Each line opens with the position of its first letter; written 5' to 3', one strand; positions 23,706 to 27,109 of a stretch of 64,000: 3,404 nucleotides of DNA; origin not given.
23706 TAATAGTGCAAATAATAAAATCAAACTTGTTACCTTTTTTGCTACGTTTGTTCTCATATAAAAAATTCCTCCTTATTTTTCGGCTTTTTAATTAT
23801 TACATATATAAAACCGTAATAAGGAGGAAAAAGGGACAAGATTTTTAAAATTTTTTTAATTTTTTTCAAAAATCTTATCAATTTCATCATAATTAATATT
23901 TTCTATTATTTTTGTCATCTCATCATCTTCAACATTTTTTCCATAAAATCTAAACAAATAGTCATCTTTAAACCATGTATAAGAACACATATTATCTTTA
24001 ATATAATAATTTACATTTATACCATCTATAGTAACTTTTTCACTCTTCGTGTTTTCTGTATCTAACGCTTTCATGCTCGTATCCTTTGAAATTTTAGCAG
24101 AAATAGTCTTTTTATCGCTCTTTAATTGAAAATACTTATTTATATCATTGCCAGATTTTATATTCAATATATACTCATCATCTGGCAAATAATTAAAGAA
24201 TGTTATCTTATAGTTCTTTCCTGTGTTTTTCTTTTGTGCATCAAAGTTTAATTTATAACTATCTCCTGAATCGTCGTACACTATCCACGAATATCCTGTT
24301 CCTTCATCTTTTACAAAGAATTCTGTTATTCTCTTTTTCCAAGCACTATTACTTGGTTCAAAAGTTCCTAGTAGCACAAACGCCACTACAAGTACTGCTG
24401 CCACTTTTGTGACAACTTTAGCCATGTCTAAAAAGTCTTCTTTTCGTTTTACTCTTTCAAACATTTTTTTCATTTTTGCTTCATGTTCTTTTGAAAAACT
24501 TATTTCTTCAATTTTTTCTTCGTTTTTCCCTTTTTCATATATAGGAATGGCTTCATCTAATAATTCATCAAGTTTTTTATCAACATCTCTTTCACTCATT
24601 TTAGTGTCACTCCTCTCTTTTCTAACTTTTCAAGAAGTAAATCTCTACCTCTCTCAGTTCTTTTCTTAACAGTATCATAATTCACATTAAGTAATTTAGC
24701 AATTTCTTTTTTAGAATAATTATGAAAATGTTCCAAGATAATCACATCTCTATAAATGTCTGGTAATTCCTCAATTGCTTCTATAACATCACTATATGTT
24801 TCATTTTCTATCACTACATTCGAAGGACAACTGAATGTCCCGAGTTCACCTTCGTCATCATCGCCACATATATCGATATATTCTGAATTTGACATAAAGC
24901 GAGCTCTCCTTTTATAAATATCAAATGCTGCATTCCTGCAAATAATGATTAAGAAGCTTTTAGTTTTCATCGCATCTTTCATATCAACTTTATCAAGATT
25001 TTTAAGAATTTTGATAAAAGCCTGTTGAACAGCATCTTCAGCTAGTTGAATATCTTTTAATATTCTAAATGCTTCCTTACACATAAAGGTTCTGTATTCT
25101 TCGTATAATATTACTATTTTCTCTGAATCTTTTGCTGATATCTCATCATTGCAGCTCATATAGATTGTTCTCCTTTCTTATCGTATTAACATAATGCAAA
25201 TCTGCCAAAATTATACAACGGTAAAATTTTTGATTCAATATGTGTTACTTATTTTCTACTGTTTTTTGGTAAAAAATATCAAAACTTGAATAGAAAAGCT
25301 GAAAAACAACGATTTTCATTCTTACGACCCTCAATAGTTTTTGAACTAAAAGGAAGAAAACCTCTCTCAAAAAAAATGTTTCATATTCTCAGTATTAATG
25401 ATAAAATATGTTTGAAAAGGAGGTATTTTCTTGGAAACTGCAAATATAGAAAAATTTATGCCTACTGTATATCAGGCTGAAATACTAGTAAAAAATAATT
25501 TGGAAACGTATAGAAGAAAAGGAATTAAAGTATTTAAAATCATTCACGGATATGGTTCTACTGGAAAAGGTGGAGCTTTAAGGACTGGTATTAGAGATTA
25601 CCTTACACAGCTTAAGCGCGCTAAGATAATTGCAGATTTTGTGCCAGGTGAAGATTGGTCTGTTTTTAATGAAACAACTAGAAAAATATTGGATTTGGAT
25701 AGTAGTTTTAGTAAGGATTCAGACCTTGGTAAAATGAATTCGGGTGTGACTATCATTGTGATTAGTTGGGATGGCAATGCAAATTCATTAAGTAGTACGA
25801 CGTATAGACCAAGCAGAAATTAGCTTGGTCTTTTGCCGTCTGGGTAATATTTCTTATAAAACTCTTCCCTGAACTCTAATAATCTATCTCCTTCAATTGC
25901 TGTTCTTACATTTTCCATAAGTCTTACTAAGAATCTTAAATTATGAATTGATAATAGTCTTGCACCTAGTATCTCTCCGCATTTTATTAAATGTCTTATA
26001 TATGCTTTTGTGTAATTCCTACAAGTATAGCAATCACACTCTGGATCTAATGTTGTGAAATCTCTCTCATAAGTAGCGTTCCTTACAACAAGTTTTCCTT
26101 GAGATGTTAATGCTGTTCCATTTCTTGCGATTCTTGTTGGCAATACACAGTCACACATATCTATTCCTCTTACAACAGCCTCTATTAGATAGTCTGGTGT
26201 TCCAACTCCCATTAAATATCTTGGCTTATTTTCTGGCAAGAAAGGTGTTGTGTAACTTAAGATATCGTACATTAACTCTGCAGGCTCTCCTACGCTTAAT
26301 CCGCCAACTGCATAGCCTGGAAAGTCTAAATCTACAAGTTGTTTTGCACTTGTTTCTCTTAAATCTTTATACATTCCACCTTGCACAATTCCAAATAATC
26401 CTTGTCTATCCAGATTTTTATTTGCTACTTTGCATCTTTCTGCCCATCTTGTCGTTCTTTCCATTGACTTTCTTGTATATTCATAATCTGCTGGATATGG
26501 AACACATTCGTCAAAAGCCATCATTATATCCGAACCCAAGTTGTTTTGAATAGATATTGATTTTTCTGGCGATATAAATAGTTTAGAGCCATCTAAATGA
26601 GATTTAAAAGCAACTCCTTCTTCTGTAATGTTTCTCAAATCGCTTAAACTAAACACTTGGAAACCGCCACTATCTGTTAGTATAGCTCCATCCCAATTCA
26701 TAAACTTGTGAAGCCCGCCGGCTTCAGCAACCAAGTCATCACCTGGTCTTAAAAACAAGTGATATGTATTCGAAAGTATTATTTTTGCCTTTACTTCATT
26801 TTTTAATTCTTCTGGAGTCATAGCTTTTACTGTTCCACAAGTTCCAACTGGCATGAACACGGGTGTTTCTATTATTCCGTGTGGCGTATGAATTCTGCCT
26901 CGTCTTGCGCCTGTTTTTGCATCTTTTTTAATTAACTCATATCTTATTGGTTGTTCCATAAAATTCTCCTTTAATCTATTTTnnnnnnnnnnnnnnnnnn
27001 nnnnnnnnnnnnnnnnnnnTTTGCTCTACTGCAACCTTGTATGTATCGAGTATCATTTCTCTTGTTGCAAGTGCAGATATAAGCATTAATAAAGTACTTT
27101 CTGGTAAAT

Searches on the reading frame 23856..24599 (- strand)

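Call 57: search_protein_families(library=pfam, proteins=[window:23856-24599:-], max_evalue=0.00001)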
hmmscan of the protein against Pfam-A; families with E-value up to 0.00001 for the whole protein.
window:23856-24599:- (247 aa): 1 family
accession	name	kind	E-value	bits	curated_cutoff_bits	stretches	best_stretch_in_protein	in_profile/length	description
PF14285.11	DUF4367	-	1.6e-09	38.6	22.1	1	135-235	4-110/110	Domain of unknown function (DUF4367)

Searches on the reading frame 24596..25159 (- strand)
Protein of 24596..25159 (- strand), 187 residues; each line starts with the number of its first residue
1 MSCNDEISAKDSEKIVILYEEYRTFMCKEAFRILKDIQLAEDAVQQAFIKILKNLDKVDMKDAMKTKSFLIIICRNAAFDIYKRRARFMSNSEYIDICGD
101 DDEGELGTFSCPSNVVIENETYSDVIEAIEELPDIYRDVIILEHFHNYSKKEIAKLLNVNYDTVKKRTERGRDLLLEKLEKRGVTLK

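Call 57: search_protein_families(library=pfam, proteins=[window:24596-25159:-], max_evalue=0.00001)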
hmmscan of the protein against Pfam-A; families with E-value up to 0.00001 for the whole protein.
window:24596-25159:- (187 aa): 2 families
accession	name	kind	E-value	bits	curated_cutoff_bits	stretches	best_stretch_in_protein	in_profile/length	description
PF04542.20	Sigma70_r2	-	1.4e-12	47.6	24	1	18-87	1-70/71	Sigma-70 region 2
PF08281.18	Sigma70_r4_2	-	4.9e-12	45.7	25.7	1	125-173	4-52/54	Sigma-70, region 4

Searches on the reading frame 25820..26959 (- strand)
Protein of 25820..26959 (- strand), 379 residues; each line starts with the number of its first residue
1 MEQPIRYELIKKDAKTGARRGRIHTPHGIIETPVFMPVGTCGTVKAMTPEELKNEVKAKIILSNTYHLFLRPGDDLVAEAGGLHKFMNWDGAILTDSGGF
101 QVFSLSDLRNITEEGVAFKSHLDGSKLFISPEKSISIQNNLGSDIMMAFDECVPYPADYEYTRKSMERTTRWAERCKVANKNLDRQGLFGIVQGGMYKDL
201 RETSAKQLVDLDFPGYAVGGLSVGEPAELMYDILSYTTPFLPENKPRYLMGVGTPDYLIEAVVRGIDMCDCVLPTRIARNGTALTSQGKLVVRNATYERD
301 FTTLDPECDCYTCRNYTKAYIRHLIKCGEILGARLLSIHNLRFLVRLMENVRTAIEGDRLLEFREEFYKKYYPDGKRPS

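Call 57: search_protein_families(library=pfam, proteins=[window:25820-26959:-], max_evalue=0.00001)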
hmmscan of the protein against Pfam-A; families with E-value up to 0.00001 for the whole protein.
window:25820-26959:- (379 aa): 1 family
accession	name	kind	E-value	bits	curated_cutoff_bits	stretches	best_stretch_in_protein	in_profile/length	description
PF01702.25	TGT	-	8.8e-174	578.1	26.3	1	17-372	2-356/357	Queuine tRNA-ribosyltransferase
